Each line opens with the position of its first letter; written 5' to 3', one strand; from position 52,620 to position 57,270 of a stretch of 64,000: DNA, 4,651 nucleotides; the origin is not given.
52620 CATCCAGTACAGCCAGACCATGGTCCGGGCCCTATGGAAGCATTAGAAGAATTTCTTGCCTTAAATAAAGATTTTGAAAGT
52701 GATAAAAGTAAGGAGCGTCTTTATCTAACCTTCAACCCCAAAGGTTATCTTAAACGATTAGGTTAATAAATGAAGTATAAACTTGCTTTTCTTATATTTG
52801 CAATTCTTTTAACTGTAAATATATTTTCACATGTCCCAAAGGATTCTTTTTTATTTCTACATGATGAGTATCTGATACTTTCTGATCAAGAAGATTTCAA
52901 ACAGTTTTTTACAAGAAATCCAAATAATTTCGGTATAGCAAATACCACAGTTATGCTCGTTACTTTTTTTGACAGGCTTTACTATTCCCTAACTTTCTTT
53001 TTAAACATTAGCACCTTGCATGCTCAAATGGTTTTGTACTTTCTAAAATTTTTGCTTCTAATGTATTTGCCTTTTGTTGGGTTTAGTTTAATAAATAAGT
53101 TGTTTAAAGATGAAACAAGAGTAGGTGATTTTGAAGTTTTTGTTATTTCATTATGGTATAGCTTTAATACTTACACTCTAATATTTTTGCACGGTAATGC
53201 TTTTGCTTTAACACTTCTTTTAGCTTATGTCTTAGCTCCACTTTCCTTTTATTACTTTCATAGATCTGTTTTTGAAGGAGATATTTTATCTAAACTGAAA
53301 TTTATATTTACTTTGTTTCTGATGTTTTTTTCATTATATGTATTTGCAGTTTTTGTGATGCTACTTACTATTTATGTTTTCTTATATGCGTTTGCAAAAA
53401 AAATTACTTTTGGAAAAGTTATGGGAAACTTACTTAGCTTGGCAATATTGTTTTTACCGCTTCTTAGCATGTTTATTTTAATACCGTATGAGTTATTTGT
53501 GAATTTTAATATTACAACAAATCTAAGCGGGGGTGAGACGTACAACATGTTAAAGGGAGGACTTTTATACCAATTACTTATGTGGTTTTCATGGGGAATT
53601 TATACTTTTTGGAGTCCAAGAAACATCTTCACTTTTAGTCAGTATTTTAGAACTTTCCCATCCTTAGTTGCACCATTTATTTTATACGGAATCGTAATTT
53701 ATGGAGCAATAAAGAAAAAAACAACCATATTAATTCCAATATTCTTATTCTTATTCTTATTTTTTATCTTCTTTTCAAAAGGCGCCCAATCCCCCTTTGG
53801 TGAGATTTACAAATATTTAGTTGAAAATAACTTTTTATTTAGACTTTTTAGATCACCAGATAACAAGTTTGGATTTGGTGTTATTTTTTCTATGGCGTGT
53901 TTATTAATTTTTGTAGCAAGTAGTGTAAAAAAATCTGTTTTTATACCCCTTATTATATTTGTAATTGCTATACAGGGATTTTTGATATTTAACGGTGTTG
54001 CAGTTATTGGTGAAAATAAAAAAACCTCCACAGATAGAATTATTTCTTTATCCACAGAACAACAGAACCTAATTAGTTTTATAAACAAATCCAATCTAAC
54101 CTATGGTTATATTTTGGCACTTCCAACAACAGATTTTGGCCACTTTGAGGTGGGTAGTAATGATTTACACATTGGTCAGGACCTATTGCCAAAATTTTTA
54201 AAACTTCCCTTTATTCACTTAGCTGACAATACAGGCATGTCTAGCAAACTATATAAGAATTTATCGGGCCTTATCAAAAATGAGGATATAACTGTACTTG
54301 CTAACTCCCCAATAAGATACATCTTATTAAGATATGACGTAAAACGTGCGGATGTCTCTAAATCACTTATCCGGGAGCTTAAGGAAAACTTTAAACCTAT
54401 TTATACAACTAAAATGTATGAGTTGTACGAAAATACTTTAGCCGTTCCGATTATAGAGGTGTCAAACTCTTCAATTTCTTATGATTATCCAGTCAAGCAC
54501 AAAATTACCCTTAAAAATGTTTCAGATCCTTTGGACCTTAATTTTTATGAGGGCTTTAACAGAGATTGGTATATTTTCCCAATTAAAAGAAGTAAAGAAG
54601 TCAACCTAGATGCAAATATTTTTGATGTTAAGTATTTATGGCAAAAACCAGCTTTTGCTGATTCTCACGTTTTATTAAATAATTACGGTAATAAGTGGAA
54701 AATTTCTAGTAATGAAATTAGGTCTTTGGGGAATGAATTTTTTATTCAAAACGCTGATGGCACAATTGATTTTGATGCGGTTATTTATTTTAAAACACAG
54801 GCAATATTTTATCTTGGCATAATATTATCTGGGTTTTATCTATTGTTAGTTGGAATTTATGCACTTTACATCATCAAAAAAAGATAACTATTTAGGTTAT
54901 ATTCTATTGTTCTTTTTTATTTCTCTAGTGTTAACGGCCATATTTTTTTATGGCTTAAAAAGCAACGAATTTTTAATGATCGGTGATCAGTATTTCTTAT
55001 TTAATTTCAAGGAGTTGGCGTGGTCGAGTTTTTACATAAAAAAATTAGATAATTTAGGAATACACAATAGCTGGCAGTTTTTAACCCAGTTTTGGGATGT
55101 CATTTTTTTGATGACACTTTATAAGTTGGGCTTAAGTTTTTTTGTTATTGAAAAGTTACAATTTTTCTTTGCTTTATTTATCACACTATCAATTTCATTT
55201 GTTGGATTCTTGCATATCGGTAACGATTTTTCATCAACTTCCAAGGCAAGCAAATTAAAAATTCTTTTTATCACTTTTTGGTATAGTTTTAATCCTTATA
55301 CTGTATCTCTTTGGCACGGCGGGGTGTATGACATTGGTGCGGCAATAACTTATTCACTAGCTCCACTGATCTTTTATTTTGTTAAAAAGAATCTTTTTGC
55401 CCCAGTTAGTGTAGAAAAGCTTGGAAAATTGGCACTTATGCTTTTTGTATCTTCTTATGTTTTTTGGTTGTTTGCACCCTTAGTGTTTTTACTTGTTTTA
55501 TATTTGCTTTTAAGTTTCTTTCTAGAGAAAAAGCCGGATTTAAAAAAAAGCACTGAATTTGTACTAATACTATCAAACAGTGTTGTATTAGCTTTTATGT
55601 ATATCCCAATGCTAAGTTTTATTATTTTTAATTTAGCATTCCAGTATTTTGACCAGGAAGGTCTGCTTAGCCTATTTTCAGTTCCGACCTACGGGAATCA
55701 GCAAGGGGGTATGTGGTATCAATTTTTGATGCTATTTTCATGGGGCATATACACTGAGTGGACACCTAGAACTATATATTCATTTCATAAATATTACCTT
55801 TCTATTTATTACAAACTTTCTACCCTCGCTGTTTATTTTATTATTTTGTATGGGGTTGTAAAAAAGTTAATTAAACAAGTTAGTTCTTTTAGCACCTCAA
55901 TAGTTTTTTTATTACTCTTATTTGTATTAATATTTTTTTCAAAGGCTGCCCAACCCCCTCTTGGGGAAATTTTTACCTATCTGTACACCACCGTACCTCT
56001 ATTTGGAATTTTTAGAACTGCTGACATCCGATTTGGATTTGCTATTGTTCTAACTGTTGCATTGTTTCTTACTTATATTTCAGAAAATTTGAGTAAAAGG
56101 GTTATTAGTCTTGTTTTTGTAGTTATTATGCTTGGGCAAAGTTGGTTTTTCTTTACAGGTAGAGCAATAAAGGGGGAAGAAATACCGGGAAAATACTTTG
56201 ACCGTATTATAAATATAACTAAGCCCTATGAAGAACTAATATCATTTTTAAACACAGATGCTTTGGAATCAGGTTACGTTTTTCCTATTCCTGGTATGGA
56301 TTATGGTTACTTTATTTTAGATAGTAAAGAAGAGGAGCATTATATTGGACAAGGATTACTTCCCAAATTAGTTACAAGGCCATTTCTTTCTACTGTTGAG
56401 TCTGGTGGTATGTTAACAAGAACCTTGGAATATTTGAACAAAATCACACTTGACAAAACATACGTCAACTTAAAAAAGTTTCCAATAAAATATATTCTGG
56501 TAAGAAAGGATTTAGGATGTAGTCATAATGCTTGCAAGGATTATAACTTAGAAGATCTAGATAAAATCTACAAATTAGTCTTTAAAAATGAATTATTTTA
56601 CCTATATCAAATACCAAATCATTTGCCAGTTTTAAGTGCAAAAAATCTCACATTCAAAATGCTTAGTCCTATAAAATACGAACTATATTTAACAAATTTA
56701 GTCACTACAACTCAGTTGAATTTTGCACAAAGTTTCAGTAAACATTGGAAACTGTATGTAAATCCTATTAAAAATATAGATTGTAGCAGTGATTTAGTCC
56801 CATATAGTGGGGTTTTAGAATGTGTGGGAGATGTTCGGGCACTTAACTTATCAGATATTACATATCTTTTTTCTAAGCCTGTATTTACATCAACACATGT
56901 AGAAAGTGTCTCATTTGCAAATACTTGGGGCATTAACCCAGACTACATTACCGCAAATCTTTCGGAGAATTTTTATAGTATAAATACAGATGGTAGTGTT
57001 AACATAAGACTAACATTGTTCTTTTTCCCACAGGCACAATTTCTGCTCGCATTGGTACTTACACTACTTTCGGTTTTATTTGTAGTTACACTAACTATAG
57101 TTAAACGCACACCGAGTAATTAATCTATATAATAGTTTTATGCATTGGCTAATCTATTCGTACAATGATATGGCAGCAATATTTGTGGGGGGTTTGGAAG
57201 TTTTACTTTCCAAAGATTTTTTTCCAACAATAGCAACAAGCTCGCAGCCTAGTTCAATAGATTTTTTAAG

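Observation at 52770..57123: Tandem paralogous 700-760-aa polytopic membrane proteins of an unrecognised family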

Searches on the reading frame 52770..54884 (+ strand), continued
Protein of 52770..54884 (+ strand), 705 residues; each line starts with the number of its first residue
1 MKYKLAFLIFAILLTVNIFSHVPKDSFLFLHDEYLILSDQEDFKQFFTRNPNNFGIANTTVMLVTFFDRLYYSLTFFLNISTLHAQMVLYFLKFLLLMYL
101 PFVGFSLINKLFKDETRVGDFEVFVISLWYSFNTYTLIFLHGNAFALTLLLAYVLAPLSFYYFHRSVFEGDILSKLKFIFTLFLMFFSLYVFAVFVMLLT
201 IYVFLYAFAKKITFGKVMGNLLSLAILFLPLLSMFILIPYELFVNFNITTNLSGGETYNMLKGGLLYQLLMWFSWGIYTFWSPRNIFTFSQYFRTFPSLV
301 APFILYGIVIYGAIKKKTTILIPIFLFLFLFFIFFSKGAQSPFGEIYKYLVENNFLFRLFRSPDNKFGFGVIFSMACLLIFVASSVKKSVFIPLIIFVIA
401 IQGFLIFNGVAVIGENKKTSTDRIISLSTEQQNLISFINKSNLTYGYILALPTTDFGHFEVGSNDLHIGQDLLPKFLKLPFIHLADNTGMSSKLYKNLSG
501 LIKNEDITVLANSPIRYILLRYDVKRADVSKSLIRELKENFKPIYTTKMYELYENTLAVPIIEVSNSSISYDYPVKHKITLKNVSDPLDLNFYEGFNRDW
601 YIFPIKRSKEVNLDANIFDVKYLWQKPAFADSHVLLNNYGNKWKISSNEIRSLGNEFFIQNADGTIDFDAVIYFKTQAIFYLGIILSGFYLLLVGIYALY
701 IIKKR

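Call 79: list_cluster_members(proteins=[P0164, P0165, P0186, P0178, P0137, P0145, P0143, P0111, P0079, P0067])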
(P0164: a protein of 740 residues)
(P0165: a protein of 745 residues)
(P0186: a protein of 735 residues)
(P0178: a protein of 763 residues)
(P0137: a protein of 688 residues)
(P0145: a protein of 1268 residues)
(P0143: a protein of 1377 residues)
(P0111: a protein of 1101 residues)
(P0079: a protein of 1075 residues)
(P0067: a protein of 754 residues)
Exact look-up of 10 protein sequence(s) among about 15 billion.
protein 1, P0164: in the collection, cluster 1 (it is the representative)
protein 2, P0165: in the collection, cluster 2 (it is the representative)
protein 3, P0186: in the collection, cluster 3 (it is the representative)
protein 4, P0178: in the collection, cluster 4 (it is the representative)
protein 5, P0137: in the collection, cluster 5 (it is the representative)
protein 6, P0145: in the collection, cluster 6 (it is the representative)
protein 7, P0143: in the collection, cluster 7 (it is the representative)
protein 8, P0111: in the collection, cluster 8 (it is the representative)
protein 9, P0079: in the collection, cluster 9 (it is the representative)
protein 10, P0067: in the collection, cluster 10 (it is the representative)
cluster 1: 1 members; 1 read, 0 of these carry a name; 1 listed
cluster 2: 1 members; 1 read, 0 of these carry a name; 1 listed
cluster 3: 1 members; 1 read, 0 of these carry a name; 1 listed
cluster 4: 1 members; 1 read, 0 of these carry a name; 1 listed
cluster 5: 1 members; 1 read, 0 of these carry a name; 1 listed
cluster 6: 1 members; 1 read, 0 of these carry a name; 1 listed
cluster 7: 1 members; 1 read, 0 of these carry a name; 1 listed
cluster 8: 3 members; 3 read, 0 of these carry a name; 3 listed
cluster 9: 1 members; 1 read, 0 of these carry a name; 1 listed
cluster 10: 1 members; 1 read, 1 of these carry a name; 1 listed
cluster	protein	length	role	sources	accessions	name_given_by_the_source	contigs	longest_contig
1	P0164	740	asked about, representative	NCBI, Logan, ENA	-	-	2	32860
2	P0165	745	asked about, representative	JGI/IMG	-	-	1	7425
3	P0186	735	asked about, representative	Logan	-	-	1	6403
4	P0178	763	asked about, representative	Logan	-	-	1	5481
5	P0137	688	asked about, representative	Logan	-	-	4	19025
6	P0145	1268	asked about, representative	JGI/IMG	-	-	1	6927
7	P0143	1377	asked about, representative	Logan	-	-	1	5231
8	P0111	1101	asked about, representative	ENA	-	-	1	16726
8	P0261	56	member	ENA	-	-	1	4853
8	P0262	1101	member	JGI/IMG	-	-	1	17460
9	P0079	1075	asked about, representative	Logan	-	-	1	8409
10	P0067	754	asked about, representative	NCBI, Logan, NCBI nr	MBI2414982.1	hypothetical protein HYV31_04075 [candidate division WWE3 bacterium] | hypothetical protein [candidate division WWE3 bacterium]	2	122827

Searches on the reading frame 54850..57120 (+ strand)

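Call 4: search_protein_families(library=pfam, proteins=[window:54850-57120:+], max_evalue=1)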
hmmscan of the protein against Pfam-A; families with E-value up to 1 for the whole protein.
window:54850-57120:+ (757 aa): 1 family
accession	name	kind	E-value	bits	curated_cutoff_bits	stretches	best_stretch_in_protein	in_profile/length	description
PF14976.13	YPEH2ZP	-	0.11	13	27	1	594-703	20-130/145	Yippee homolog 2 zinc finger protein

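Call 5: search_protein_families(library=ncbifam, proteins=[window:54850-57120:+], max_evalue=1)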
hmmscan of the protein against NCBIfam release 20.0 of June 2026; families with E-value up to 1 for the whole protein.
window:54850-57120:+ (757 aa): 0 families
